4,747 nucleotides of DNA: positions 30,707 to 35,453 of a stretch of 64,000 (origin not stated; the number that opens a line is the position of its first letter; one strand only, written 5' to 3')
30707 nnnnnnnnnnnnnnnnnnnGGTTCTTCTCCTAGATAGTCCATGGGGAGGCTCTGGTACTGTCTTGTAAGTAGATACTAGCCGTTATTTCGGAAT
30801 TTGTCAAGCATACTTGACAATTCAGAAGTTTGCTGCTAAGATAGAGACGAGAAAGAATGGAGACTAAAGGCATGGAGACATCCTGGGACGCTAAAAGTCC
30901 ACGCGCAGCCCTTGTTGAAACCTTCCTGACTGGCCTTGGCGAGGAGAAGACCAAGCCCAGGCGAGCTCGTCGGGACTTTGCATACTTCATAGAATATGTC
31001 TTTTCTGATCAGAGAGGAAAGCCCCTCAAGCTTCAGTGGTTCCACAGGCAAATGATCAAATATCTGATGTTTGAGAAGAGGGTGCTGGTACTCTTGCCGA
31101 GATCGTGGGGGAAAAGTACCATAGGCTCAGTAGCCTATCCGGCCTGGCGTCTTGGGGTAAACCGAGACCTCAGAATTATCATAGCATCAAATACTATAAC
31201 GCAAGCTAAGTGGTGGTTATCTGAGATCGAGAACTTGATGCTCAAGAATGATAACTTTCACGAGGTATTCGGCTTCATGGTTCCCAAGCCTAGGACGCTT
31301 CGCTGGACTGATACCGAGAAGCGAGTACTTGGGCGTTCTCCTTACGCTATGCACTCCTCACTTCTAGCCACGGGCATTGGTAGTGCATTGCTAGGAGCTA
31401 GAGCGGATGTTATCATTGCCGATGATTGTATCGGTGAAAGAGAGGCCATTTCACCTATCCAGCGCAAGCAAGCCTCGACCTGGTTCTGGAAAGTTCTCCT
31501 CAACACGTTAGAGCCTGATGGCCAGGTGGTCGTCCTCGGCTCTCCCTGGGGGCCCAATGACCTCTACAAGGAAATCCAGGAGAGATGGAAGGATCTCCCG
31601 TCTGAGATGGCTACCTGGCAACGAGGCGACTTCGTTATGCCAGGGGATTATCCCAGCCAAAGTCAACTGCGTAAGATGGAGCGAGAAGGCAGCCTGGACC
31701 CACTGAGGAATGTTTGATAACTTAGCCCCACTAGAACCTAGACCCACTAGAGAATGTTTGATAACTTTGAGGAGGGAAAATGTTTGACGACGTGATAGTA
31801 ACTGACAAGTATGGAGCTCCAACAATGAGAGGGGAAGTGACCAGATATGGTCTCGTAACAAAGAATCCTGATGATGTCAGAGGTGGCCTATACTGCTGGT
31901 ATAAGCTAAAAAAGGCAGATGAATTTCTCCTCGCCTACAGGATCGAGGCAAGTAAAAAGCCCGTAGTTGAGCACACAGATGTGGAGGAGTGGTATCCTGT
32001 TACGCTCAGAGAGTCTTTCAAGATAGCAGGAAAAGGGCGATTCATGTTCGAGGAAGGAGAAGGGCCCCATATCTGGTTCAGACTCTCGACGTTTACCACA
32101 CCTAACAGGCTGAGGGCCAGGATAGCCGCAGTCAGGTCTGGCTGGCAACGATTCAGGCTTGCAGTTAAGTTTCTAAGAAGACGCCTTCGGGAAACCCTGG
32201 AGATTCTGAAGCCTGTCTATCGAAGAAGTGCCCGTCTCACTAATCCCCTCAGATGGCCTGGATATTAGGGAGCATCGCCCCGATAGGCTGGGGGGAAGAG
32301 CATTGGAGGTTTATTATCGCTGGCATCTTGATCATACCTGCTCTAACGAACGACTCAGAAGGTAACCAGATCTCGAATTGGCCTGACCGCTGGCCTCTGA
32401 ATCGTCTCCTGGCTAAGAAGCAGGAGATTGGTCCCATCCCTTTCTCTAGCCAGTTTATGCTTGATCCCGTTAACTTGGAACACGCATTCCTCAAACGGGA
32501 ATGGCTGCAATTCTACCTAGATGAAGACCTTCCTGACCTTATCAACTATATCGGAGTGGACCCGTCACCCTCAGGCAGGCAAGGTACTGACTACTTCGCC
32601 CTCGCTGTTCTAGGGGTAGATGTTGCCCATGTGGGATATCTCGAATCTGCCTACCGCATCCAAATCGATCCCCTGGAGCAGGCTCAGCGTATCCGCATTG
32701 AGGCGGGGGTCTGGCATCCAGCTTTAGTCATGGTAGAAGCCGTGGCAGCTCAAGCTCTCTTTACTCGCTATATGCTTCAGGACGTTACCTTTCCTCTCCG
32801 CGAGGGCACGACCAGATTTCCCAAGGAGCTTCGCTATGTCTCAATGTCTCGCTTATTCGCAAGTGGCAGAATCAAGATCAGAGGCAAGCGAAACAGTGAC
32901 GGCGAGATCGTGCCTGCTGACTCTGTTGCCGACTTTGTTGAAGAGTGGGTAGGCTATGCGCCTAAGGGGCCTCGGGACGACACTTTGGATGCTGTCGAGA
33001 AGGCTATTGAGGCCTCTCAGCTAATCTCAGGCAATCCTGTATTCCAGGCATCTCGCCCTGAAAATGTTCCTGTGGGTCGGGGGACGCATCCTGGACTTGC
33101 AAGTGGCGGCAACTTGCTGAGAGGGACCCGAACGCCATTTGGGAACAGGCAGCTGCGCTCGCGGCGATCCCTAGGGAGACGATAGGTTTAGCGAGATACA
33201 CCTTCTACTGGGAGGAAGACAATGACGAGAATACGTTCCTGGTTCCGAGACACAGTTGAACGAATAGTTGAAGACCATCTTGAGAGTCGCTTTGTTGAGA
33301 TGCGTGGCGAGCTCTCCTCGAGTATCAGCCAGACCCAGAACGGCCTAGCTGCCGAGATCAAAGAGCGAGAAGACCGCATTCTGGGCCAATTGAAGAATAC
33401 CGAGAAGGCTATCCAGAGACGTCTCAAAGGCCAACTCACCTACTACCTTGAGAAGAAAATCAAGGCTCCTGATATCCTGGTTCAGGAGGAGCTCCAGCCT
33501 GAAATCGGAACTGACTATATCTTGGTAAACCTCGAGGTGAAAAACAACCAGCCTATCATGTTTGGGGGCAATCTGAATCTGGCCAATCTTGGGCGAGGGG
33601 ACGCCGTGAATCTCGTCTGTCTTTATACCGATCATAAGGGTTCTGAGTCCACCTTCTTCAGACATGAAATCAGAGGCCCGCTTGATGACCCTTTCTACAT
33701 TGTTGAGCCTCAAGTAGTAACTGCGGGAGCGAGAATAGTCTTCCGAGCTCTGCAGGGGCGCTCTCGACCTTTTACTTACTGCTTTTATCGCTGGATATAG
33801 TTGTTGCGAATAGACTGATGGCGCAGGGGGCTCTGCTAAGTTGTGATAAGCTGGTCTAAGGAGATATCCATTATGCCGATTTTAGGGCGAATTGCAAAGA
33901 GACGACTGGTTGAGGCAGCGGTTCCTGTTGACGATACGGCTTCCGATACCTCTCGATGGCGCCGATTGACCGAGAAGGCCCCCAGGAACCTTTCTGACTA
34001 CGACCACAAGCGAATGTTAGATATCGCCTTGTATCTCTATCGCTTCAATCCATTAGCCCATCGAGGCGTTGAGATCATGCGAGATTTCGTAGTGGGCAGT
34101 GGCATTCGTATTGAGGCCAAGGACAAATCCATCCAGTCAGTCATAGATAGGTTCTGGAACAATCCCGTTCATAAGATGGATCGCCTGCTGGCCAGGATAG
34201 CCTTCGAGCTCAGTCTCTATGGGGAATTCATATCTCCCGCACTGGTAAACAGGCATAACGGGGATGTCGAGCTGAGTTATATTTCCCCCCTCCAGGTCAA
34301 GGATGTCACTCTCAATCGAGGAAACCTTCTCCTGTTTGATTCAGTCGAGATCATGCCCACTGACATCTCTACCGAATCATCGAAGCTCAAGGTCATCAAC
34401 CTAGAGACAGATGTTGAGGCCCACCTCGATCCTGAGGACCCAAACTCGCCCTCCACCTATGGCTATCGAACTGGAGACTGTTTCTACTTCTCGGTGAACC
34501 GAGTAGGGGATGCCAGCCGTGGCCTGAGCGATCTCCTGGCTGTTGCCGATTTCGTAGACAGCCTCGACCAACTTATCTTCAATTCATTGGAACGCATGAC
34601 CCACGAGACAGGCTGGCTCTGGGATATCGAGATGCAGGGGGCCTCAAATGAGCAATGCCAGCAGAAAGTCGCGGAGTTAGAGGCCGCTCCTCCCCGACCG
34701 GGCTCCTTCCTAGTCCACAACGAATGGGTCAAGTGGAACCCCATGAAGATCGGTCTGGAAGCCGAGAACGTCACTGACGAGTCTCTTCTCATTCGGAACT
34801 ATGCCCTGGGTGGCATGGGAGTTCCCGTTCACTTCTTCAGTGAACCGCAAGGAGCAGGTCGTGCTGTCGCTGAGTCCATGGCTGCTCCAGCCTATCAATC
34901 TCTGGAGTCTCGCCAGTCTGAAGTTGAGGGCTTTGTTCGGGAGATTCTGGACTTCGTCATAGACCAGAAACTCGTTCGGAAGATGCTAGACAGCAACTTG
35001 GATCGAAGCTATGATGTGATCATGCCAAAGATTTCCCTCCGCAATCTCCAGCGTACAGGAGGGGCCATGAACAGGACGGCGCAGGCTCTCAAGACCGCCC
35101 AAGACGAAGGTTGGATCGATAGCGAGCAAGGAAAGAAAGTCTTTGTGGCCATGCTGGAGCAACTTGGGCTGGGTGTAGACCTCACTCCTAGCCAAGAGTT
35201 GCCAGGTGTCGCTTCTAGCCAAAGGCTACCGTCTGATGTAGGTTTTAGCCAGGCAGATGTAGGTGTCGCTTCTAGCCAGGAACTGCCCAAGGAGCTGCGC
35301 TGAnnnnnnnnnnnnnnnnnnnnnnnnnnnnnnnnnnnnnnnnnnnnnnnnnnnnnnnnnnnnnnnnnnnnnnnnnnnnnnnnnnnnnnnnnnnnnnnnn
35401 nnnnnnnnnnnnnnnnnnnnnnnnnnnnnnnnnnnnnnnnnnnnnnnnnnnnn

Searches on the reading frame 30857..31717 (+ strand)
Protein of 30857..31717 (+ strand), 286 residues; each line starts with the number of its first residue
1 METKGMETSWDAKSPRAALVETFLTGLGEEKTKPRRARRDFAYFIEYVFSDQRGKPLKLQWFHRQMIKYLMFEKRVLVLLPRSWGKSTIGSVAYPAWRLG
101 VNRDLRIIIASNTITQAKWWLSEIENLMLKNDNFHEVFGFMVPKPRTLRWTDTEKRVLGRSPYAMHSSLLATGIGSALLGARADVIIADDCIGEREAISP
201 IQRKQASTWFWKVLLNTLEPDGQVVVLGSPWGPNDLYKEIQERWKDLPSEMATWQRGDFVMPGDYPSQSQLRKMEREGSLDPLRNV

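Call 12: search_protein_families(library=pfam, proteins=[window:30857-31717:+], max_evalue=0.01)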
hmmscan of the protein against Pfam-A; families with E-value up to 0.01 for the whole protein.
window:30857-31717:+ (286 aa): 0 families

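Call 13: search_protein_families(library=phrogs, proteins=[window:30857-31717:+], max_evalue=0.001)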
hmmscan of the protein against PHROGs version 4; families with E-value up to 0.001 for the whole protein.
window:30857-31717:+ (286 aa): 6 families
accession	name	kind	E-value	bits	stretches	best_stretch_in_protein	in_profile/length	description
phrog_38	-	head and packaging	2.5e-48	166.3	1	30-248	266-473/760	terminase large subunit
phrog_4758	-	head and packaging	6.5e-24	85.6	1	30-243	9-220/243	terminase large subunit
phrog_2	-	head and packaging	1.6e-08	34.8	1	39-259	250-433/807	terminase large subunit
phrog_17672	-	head and packaging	1.8e-08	34.8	1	54-243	45-230/395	terminase large subunit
phrog_28155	-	head and packaging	1.2e-07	32.9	1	52-214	38-187/260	terminase large subunit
phrog_30251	-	head and packaging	0.00057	19.2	1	33-246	13-227/799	terminase large subunit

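Call 15: find_related_loci(query=window:30857-31717:+, collection=viral_contigs, flank=8000)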
Query window:30857-31717:+ (286 aa) in viral_contigs; peptide patterns used: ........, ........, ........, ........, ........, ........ (x = any residue, [..] = any of these).
1 stretches matched a pattern, but none encodes a relative of the query by tblastn (E <= 1e-3).

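Call 33: find_homologous_proteins(query=window:30857-31717:+, max_evalue=1e-10)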
Query window:30857-31717:+ (286 aa): 13 proteins with E <= 1e-10 among 1792 candidates.
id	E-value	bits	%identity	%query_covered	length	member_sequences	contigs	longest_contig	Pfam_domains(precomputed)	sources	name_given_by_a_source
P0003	1.6e-189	646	100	98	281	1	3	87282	-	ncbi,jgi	-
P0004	4.2e-155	533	81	97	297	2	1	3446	-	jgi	-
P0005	8.0e-138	476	74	98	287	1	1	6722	-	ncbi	-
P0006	1.3e-136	472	72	97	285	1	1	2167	-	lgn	-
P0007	2.7e-135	468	72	97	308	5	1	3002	-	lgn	-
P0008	2.0e-134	465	71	97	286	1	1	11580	-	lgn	-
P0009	2.5e-129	448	69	97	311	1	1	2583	-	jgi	-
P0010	6.2e-118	411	64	95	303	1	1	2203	-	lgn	-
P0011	5.8e-113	395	63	97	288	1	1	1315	-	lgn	-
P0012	1.7e-105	370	60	95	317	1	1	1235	-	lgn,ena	-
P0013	5.7e-96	339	61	70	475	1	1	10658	-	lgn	-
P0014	2.9e-70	255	71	55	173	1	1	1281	-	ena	-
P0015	1.1e-14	72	28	74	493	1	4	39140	-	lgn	-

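Call 34: find_encoding_contigs(protein=P0008, flank=10000, max_places=3)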
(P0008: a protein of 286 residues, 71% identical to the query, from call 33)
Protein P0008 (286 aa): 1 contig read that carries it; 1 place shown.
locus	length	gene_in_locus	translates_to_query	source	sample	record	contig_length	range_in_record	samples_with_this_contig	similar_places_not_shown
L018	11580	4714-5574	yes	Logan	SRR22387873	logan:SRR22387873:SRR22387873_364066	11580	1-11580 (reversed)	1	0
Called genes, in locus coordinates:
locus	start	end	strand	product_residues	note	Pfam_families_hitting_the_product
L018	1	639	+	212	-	?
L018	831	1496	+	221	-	-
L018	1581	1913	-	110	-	-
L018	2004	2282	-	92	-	-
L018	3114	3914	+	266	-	-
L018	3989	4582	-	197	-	-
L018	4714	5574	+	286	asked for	-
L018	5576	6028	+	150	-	-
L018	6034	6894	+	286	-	-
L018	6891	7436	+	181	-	-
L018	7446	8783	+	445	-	-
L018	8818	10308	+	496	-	-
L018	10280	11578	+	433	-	?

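Call 35: find_encoding_contigs(protein=P0005, flank=10000, max_places=3)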
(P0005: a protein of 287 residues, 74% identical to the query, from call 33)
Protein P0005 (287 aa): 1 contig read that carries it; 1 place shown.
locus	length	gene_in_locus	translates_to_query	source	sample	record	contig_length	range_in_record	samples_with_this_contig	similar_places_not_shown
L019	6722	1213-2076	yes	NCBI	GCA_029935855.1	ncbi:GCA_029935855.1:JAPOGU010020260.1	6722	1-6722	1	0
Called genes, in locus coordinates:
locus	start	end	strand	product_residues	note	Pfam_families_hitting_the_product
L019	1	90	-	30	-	?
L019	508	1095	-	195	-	-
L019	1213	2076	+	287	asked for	-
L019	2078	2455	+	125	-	-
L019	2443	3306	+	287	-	PF17289:Terminase_6C (weak)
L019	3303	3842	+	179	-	-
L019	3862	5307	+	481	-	-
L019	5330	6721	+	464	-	?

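Call 36: find_encoding_contigs(protein=P0013, flank=10000, max_places=3)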
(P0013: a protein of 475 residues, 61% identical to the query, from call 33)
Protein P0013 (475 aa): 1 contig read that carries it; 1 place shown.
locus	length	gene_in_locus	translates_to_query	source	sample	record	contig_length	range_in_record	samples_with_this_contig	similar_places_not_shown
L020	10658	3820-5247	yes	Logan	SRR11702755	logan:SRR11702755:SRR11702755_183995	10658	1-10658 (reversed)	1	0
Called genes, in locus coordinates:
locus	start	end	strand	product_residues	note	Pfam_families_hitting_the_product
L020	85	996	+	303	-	-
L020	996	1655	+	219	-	PF13578:Methyltransf_24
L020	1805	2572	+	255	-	PF04055:Radical_SAM, PF13186:SPASM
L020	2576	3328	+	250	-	PF00535:Glycos_transf_2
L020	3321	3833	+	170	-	-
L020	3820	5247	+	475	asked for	-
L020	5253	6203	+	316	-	-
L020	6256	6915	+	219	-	-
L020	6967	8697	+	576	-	-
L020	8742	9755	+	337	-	PF13641:Glyco_tranf_2_3 (weak), PF00535:Glycos_transf_2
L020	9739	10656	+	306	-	?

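Call 37: find_encoding_contigs(protein=P0004, flank=10000, max_places=3)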
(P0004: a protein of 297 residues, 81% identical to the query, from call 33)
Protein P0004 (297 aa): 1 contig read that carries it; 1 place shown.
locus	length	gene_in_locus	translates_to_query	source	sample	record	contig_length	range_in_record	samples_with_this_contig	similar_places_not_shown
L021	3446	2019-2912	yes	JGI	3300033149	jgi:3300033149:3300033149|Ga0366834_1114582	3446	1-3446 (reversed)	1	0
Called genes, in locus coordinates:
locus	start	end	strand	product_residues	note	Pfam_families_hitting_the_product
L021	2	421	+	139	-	?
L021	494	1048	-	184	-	-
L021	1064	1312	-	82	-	-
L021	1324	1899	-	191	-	-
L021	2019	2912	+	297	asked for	-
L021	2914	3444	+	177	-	?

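Call 48: find_related_loci(query=A1, collection=viral_contigs, flank=10000)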
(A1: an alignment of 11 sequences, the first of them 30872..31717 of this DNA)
Query A1 (281 aa) in viral_contigs; peptide patterns used: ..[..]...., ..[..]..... (x = any residue, [..] = any of these).
66 stretches matched a pattern; 2 encode a relative of the query (tblastn E <= 1e-3); 2 distinct loci.
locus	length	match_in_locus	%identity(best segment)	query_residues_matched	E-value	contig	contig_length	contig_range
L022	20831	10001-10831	71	2-278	3e-139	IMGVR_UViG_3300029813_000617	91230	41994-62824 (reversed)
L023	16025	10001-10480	27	69-235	3e-12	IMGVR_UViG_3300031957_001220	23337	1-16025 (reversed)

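Call 49: find_related_loci(query=A1, collection=genome_contigs, flank=10000)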
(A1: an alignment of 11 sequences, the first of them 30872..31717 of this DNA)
Query A1 (281 aa) in genome_contigs; peptide patterns used: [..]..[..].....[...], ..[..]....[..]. (x = any residue, [..] = any of these).
9 stretches matched a pattern, but none encodes a relative of the query by tblastn (E <= 1e-3).

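Call 69: search_protein_families(library=ncbifam, proteins=[L022:6320-6730:+, L022:6850-7287:+, L022:5016-5549:-], max_evalue=0.01)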
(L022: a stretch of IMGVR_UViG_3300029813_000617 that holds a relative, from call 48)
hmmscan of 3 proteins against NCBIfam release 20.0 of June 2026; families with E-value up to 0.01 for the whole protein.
L022:6320-6730:+ (136 aa): 0 families

L022:6850-7287:+ (145 aa): 0 families

L022:5016-5549:- (177 aa): 0 families

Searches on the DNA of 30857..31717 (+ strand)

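Call 92: search_rna_families(sources=[L019, L022, L018], threshold=evalue, max_evalue=1)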
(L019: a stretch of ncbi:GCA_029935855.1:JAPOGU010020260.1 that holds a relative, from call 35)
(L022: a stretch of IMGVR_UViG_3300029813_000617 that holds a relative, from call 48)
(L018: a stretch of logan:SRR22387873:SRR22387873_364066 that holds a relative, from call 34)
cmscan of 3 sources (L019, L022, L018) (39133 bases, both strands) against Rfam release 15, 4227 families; matches with E-value up to 1: 0.
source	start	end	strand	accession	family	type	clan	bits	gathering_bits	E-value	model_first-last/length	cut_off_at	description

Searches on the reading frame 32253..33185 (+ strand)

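Call 12: search_protein_families(library=pfam, proteins=[window:32253-33185:+], max_evalue=0.01)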
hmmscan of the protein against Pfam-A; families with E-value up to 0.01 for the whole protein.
window:32253-33185:+ (310 aa): 1 family
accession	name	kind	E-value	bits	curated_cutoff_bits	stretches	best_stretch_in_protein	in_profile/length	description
PF17289.8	Terminase_6C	-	0.0062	17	22.6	1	100-253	1-153/155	Terminase RNaseH-like domain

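Call 13: search_protein_families(library=phrogs, proteins=[window:32253-33185:+], max_evalue=0.001)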
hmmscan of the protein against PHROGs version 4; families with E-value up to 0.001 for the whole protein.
window:32253-33185:+ (310 aa): 2 families
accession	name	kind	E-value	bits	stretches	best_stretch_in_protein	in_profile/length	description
phrog_38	-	head and packaging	1.1e-27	98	1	18-257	468-705/760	terminase large subunit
phrog_5573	-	head and packaging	3.5e-06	27.6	1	28-254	17-233/250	terminase large subunit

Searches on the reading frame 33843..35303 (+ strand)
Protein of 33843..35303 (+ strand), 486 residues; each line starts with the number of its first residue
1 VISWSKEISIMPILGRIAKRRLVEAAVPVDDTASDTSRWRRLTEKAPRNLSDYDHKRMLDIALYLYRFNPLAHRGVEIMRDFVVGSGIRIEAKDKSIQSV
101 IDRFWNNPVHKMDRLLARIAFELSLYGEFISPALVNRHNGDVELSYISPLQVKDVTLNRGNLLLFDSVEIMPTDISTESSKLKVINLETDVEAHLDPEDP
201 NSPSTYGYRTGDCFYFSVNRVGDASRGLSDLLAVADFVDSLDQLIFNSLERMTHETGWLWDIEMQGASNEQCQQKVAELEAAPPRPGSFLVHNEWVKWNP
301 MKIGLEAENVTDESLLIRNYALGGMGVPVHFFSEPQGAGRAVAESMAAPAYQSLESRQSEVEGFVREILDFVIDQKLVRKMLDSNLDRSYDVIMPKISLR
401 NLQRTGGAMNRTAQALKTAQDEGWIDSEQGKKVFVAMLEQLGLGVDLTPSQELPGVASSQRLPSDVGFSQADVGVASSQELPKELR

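Call 12: search_protein_families(library=pfam, proteins=[window:33843-35303:+], max_evalue=0.01)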
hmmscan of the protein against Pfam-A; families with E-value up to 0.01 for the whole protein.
window:33843-35303:+ (486 aa): 1 family
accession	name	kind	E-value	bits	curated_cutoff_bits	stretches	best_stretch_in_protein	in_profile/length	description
PF05136.18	Phage_portal_2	-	0.0047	16.6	32.9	0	36-106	5-83/354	Phage portal protein, lambda family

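Call 13: search_protein_families(library=phrogs, proteins=[window:33843-35303:+], max_evalue=0.001)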
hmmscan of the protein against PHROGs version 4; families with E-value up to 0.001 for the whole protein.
window:33843-35303:+ (486 aa): 2 families
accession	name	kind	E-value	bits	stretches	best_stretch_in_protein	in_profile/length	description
phrog_10963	-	head and packaging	1.3e-34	120.7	1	27-449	39-453/503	portal protein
phrog_21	-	head and packaging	2.8e-05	23.1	0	34-95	50-110/1362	portal protein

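Call 17: search_dna_similar(query=window:33843-35303:+, collection=phages, mode=protein, max_rows=15)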
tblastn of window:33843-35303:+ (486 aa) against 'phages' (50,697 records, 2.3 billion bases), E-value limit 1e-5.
Records with a match: 1; places in all: 1; records where one place covers at least 80% of the query: 1.
Best place of each record, by identity: <60% 1.
By first word of the organism name: Microcystis 1.
By host as written in the record: Microcystis aeruginosa 1.
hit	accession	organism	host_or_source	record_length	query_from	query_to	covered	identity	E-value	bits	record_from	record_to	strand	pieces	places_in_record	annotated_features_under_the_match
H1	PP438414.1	Microcystis phage Mae-JY22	Microcystis aeruginosa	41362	35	446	85%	28.7%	2e-48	184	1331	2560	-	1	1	hypothetical protein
